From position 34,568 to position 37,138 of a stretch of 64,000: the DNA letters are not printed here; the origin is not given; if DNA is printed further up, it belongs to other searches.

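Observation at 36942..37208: Self-contained 19-codon sORF followed by five interlocking copies of one word that form two tandem terminators or two alternative hairpins, upstream of a PF09818 ATPase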

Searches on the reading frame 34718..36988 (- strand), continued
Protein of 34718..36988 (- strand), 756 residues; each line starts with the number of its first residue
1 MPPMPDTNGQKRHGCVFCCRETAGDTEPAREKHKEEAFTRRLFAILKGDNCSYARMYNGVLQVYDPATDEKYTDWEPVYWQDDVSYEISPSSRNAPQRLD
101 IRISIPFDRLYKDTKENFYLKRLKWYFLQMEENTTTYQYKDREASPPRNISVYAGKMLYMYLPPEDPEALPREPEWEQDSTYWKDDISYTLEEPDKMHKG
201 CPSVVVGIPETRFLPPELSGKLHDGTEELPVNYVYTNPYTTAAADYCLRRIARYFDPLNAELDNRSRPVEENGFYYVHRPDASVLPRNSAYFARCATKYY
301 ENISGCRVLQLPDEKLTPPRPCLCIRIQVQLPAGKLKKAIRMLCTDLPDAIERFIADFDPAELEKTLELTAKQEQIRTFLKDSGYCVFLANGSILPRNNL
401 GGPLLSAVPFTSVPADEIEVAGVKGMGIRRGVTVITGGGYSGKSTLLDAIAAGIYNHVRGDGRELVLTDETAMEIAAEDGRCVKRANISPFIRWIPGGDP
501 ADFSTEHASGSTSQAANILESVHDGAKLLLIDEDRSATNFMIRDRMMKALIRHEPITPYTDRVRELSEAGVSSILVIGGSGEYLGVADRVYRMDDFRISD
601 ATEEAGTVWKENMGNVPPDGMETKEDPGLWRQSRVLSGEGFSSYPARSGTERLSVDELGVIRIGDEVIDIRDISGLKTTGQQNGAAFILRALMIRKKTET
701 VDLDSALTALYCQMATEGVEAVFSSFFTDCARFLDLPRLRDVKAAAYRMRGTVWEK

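Call 31: find_encoding_contigs(protein=P0030, flank=1500, max_places=2)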
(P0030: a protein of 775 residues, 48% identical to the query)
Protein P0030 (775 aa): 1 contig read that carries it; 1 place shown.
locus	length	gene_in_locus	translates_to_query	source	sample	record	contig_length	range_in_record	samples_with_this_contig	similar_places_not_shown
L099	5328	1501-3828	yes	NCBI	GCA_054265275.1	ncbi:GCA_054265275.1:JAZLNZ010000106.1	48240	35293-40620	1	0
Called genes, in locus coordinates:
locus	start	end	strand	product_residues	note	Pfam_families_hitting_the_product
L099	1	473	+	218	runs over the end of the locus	PF13580:SIS_2 (weak)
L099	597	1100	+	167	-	PF04326:SLFN_AlbA_2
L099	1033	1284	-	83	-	-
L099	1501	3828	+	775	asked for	PF09818:ABC_ATPase, PF21117:MRB1590_C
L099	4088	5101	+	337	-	PF01022:HTH_5 (weak), PF12840:HTH_20, PF13412:HTH_24, PF09339:HTH_IclR (weak)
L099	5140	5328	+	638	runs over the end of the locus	PF00005:ABC_tran, PF13304:AAA_21 (faint)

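Call 32: find_encoding_contigs(protein=P0031, flank=1500, max_places=2)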
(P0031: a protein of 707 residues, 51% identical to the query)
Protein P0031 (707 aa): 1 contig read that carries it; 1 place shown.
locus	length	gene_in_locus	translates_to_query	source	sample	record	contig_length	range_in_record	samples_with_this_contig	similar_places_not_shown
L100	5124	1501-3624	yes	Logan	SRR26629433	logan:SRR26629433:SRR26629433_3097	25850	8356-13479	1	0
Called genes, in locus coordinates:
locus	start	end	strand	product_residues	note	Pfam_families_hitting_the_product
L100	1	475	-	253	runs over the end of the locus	PF01209:Ubie_methyltran (faint), PF13847:Methyltransf_31 (weak), PF08241:Methyltransf_11, PF08242:Methyltransf_12 (faint), PF13649:Methyltransf_25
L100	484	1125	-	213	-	PF02607:B12-binding_2, PF02310:B12-binding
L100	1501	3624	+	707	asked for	PF09818:ABC_ATPase, PF21117:MRB1590_C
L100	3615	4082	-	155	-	-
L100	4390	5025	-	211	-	PF04263:TPK_catalytic, PF04265:TPK_B1_binding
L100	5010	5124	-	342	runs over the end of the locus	PF16745:RsgA_N, PF00009:GTP_EFTU (faint), PF03193:RsgA_GTPase, PF01926:MMR_HSR1 (weak)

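Call 48: find_encoding_contigs(protein=P0081, flank=1200, max_places=1)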
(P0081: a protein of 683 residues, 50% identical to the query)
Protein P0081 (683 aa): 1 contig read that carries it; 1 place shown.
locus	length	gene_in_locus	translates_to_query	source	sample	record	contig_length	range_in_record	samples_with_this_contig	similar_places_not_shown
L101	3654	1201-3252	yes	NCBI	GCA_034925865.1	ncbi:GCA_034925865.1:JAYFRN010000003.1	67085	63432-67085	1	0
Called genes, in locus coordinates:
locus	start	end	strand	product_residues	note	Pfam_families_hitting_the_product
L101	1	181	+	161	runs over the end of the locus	PF14489:QueF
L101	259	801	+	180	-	PF04167:DUF402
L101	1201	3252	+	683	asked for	PF09818:ABC_ATPase, PF21117:MRB1590_C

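Call 49: find_encoding_contigs(protein=P0116, flank=1200, max_places=1)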
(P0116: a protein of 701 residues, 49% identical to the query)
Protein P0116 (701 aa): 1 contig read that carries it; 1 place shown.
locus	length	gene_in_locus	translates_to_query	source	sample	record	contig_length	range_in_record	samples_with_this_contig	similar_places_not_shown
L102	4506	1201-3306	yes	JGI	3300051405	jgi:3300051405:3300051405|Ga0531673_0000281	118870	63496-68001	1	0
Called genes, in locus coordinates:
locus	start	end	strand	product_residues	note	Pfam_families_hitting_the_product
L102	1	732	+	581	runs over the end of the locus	PF12729:4HB_MCP_1 (weak), PF00672:HAMP, PF00015:MCPsignal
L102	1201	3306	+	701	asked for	PF09818:ABC_ATPase, PF21117:MRB1590_C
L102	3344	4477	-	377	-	PF13472:Lipase_GDSL_2 (weak)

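Call 50: find_encoding_contigs(protein=P0108, flank=1200, max_places=1)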
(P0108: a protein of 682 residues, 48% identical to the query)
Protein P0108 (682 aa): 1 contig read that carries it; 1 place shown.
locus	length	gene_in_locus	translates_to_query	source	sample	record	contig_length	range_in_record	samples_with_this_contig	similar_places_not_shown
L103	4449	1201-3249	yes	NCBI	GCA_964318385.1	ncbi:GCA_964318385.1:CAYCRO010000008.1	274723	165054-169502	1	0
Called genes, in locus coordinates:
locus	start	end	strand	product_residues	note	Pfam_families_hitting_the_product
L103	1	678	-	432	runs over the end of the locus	PF13173:AAA_14, PF13635:DUF4143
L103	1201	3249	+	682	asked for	PF09818:ABC_ATPase, PF21117:MRB1590_C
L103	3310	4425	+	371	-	-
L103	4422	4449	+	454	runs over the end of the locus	PF01554:MatE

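Call 57: search_solved_structures(query=window:34718-36874:-, max_evalue=0.001)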
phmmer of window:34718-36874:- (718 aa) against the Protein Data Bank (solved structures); distinct sequences matched with E-value up to 0.001: 4.
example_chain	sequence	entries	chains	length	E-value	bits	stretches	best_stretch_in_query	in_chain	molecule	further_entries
5d6a_A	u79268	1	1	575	1.3e-71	245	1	248-649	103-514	Predicted ATPase of the ABC class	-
4yix_A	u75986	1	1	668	2e-64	221.3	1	301-655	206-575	Uncharacterized protein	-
4yiy_B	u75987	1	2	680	2.1e-64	221.2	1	301-655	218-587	kRNA Editing A6 Specific Protein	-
4yj1_A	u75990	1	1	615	5.8e-64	219.7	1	301-655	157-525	Uncharacterized protein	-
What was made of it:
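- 34718..36874 (-): PF09818 (ABC_ATPase) plus MRB1590_C protein, about 718 aa, with an internally duplicated N-terminal module. PDB relatives 5d6a and MRB1590 4yix (call 57).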

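Call 58: search_protein_families(library=ncbifam, proteins=[window:34718-36874:-], max_evalue=0.01)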
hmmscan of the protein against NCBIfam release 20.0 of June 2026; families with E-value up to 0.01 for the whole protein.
window:34718-36874:- (718 aa): 2 families
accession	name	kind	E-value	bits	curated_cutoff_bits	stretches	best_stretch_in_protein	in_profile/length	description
NF002572.0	PRK02224.1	equivalog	0.0049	15.2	1087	0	389-418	20-49/888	DNA double-strand break repair ATPase Rad50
NF040873.1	AztA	equivalog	0.0055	16.3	220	0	391-423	17-48/191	zinc ABC transporter ATP-binding protein AztA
